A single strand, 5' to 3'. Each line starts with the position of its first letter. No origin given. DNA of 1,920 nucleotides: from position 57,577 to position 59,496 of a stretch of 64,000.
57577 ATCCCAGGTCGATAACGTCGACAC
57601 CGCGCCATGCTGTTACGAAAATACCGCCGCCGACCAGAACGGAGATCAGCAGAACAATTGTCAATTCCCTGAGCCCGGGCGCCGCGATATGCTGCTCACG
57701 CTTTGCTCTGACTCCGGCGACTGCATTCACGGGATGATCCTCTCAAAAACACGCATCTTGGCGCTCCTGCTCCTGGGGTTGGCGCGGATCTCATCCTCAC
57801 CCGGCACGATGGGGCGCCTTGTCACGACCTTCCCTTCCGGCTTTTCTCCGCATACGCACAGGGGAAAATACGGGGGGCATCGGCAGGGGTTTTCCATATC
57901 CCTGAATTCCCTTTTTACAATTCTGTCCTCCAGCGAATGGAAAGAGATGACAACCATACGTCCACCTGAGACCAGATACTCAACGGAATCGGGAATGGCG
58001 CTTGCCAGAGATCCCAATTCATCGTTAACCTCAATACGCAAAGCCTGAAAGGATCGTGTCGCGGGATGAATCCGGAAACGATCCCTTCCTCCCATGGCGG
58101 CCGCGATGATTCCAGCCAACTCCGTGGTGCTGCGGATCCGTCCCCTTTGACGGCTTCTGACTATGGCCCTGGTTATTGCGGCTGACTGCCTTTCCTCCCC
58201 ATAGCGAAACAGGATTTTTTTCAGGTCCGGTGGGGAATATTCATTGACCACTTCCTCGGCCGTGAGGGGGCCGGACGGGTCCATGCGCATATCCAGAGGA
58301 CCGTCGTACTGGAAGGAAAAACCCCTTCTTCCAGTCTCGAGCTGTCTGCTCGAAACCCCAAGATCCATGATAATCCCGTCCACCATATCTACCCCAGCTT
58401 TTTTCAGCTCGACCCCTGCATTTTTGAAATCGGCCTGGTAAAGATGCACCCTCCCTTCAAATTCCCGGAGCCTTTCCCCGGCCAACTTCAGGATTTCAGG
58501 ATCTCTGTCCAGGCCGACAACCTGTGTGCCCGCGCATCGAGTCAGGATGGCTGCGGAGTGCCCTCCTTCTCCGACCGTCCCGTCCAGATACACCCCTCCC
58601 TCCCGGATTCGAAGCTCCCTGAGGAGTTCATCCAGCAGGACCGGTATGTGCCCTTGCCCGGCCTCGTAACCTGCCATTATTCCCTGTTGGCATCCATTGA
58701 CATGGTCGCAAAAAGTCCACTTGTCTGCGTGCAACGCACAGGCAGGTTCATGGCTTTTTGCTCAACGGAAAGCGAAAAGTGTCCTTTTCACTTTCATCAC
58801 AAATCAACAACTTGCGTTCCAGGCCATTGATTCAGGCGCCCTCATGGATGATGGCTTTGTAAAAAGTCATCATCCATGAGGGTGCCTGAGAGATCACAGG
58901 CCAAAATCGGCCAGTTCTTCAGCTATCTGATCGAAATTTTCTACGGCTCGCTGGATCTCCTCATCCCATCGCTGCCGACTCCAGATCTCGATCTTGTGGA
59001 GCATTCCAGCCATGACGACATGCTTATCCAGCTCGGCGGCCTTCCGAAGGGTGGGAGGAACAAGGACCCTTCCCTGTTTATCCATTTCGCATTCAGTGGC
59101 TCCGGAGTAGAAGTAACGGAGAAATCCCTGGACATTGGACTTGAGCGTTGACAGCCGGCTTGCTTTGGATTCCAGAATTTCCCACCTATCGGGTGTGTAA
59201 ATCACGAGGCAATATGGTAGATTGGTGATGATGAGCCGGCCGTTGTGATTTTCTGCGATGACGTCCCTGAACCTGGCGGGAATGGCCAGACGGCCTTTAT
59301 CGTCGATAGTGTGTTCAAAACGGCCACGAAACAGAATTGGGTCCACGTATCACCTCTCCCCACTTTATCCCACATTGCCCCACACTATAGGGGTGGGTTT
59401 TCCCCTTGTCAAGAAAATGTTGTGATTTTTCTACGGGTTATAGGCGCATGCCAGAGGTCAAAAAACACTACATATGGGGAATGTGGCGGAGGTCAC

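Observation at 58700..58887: Dispersed, hairpin-rich intergenic repeat family with a conserved ~100-nt core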

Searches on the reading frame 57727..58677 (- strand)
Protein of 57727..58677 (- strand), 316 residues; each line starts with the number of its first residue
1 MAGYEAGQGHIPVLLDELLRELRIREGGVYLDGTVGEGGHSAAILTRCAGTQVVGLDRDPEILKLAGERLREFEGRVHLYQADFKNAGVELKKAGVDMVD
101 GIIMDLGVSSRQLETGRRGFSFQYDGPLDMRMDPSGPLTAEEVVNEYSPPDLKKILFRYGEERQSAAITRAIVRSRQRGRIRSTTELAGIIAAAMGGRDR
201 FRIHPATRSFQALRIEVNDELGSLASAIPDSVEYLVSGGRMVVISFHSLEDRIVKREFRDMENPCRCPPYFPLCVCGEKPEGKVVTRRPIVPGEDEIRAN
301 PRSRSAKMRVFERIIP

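Call 55: find_homologous_proteins(query=window:57727-58677:-, max_evalue=1e-40)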
Query window:57727-58677:- (316 aa): 7985 proteins with E <= 1e-40 among 8000 candidates; the best 120 are listed.
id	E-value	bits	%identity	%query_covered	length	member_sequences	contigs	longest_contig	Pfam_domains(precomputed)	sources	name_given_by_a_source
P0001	9.0e-203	690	99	100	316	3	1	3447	PF01795.26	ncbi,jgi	-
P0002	8.6e-164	562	83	99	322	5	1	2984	PF01795.26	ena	-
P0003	1.3e-114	401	61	99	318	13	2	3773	PF01795.26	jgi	jgi:16S rRNA (cytosine1402-N4)-methyltransferase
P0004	3.2e-112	393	60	97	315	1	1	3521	PF01795.26,PF13649.13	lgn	-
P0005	6.2e-112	392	62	96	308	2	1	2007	PF01795.26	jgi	-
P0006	8.5e-112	392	59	99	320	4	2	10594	PF01795.26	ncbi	-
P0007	1.0e-111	391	61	96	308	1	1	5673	PF01795.26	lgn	-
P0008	6.2e-111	389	58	100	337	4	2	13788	PF01795.26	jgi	-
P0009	1.6e-110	387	59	99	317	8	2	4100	PF01795.26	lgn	-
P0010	3.3e-110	386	59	97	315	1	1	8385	PF01795.26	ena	-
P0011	8.6e-110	385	57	99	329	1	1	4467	PF01795.26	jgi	jgi:16S rRNA (cytosine1402-N4)-methyltransferase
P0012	1.0e-108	381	56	99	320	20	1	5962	PF01795.26,PF13649.13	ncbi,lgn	-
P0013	1.6e-108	381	58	99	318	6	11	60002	PF01795.26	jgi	jgi:16S rRNA (cytosine1402-N4)-methyltransferase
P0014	1.7e-108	381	58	99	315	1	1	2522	PF01795.26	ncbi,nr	ncbi:16S rRNA (cytosine(1402)-N(4))-methyltransferase RsmH [bacterium]|nr:MAG: 16S rRNA (cytosine(14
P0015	2.3e-108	380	58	99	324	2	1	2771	PF01795.26,PF13649.13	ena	-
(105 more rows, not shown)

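Call 56: find_encoding_contigs(protein=P0002, flank=3000, max_places=4)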
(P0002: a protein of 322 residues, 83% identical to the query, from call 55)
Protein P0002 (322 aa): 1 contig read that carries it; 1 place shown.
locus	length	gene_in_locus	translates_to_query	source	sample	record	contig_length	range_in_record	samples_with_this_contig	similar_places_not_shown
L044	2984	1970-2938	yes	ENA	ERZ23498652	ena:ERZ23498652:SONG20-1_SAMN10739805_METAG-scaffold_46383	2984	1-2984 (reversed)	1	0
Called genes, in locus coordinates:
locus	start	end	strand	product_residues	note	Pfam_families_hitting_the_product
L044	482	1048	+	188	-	PF00578:AhpC-TSA, PF08534:Redoxin, PF13905:Thioredoxin_8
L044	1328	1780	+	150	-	PF02381:MraZ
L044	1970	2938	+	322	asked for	PF01795:Methyltransf_5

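Call 57: find_encoding_contigs(protein=P0006, flank=5000, max_places=3)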
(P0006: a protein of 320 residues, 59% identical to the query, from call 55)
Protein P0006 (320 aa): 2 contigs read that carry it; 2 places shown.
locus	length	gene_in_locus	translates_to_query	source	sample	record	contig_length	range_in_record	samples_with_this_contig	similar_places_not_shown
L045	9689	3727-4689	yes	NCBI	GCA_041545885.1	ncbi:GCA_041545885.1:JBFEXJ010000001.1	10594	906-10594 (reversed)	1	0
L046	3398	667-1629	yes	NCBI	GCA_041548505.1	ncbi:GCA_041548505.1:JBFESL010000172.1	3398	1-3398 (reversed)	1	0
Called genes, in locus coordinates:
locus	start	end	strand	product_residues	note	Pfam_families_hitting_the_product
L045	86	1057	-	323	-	PF03773:ArsP_1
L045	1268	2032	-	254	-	PF01925:TauE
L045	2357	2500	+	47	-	-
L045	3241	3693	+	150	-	PF02381:MraZ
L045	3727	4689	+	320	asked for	PF01795:Methyltransf_5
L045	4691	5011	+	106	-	PF04999:FtsL, PF04977:DivIC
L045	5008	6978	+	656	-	PF03717:PBP_dimer, PF21922:PBP_dimer_2 (faint), PF00905:Transpeptidase, PF03793:PASTA (weak)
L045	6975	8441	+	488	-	PF01225:Mur_ligase, PF08245:Mur_ligase_M, PF02875:Mur_ligase_C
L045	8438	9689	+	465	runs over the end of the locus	PF01225:Mur_ligase, PF08245:Mur_ligase_M, PF02875:Mur_ligase_C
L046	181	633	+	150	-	PF02381:MraZ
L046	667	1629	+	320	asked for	PF01795:Methyltransf_5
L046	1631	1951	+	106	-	PF04999:FtsL, PF04977:DivIC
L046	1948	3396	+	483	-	?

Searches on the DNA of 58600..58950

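Call 26: search_rna_families(source=window, start=58600, end=58950, threshold=evalue, max_evalue=10)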
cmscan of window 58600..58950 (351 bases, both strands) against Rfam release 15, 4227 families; matches with E-value up to 10: 17.
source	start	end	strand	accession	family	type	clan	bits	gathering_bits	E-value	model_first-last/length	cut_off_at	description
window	58834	58889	+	RF03269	mir-5697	Gene; miRNA;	-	35.8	50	7.9e-06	1-59/59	no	mir-5697 microRNA precursor family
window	58825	58896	+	RF00904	mir-392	Gene; miRNA;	-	35.2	62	2e-05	1-75/75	no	mir-392 microRNA precursor family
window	58829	58892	-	RF00904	mir-392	Gene; miRNA;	-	30.6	62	0.00033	1-75/75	no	mir-392 microRNA precursor family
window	58834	58887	+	RF03900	mir-9242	Gene; miRNA;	-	29.6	62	0.0025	1-66/66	no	mir-9242 microRNA precursor family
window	58828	58893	+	RF03632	MIR1882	Gene; miRNA;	-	29.4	107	0.00043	1-131/131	no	MIR1882 microRNA precursor family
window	58821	58903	-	RF03614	mir-3431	Gene; miRNA;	-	21.6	100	0.028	1-86/86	no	mir-3431 microRNA precursor family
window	58832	58889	-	RF04092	MIR1508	Gene; miRNA;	-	20.7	70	0.11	1-91/91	no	MIR1508 microRNA precursor family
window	58836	58904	+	RF03114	RT-1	Gene; sRNA;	-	19.5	106.4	0.38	1-107/107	no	RT-1 RNA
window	58740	58802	-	RF02283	TtnuCD6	Gene; snRNA; snoRNA; CD-box;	-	16.3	50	3.9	1-72/72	no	Tetrahymena snoRNA TtnuCD6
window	58830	58892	+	RF00715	mir-383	Gene; miRNA;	-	15.7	70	1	1-73/73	no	mir-383 microRNA precursor family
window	58840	58882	-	RF01286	snoR26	Gene; snRNA; snoRNA; CD-box;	-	15.1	47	6.5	1-94/94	no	Small nucleolar RNA snoR26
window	58705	58764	+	RF04026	mir-8499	Gene; miRNA;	-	13.7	100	8.2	1-77/77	no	mir-8499 microRNA precursor family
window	58766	58797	-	RF03614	mir-3431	Gene; miRNA;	-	13.4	100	8.3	1-86/86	no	mir-3431 microRNA precursor family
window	58828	58896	+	RF02384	FasX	Gene; sRNA;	-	13.2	100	8.7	9-141/205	no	FasX small RNA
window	58845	58916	-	RF00630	P26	Gene;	-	12.3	36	5.5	1-66/66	no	Pseudomonas sRNA P26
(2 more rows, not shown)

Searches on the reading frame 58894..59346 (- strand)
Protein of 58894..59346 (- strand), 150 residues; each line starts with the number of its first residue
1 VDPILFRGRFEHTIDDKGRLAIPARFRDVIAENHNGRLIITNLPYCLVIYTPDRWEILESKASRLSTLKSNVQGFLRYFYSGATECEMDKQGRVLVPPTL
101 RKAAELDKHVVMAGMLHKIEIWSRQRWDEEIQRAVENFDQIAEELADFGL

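Call 13: find_encoding_contigs(protein=window:58894-59346:-, flank=10000, max_places=10)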
Protein window:58894-59346:- (150 aa): 12 contigs read that carry it; 10 places shown.
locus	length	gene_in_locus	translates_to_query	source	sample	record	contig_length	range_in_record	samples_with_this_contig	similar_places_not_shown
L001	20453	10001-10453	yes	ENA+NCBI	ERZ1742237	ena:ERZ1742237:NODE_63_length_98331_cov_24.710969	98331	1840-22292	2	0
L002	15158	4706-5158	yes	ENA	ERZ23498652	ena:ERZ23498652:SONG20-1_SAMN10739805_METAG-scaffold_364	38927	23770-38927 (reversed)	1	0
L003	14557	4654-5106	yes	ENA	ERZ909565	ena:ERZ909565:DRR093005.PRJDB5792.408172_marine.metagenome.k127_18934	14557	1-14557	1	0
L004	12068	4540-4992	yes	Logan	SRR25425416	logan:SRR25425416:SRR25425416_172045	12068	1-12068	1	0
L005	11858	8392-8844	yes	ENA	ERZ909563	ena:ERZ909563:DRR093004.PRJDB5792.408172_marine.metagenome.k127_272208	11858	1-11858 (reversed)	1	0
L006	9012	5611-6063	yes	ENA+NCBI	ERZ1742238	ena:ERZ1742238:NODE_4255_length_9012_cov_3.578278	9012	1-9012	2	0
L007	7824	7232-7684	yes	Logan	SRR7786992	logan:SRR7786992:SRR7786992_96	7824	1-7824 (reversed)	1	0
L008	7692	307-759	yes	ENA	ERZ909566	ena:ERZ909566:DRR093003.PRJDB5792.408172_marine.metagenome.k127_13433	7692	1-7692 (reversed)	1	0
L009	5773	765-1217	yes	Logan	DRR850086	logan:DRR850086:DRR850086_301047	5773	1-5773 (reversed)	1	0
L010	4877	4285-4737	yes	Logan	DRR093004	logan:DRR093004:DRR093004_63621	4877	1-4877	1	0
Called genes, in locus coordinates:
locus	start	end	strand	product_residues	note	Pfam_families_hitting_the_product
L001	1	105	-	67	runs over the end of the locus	-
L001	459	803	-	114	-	-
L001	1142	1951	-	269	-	PF00950:ABC-3, PF01032:FecCD (weak)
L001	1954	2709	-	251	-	PF00005:ABC_tran, PF02463:SMC_N (faint), PF13304:AAA_21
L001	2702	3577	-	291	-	PF01297:ZnuA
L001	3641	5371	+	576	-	PF14716:HHH_8, PF14520:HHH_5, PF14791:DNA_pol_B_thumb, PF02811:PHP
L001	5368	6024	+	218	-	PF00730:HhH-GPD, PF00633:HHH (weak)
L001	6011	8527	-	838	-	PF28492:Beta_helix_4 (faint), PF05048:NosD, PF13229:Beta_helix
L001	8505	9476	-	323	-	PF03773:ArsP_1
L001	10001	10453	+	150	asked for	PF02381:MraZ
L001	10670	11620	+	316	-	PF01795:Methyltransf_5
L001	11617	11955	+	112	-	PF04977:DivIC (weak)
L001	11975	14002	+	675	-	PF03717:PBP_dimer, PF21922:PBP_dimer_2 (faint), PF00905:Transpeptidase, PF03793:PASTA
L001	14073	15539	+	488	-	PF01225:Mur_ligase, PF08245:Mur_ligase_M, PF02875:Mur_ligase_C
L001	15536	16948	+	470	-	PF01225:Mur_ligase, PF08245:Mur_ligase_M, PF02875:Mur_ligase_C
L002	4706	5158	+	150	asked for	PF02381:MraZ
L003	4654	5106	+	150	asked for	PF02381:MraZ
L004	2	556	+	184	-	?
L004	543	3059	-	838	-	PF28492:Beta_helix_4 (faint), PF05048:NosD, PF13229:Beta_helix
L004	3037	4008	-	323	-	PF03773:ArsP_1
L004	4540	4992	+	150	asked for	PF02381:MraZ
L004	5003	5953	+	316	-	PF01795:Methyltransf_5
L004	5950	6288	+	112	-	PF04977:DivIC (weak)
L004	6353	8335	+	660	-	PF03717:PBP_dimer, PF21922:PBP_dimer_2 (faint), PF00905:Transpeptidase, PF03793:PASTA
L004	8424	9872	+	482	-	PF01225:Mur_ligase, PF08245:Mur_ligase_M, PF02875:Mur_ligase_C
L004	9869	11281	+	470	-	PF01225:Mur_ligase, PF08245:Mur_ligase_M, PF02875:Mur_ligase_C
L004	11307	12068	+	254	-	?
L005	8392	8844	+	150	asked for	PF02381:MraZ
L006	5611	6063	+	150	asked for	PF02381:MraZ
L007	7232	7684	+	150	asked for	PF02381:MraZ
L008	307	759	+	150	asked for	PF02381:MraZ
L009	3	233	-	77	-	?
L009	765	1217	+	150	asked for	PF02381:MraZ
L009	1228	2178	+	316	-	PF01795:Methyltransf_5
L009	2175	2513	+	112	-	PF04977:DivIC (weak)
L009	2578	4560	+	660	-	PF03717:PBP_dimer, PF21922:PBP_dimer_2 (faint), PF00905:Transpeptidase, PF03793:PASTA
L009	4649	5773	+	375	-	?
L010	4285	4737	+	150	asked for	PF02381:MraZ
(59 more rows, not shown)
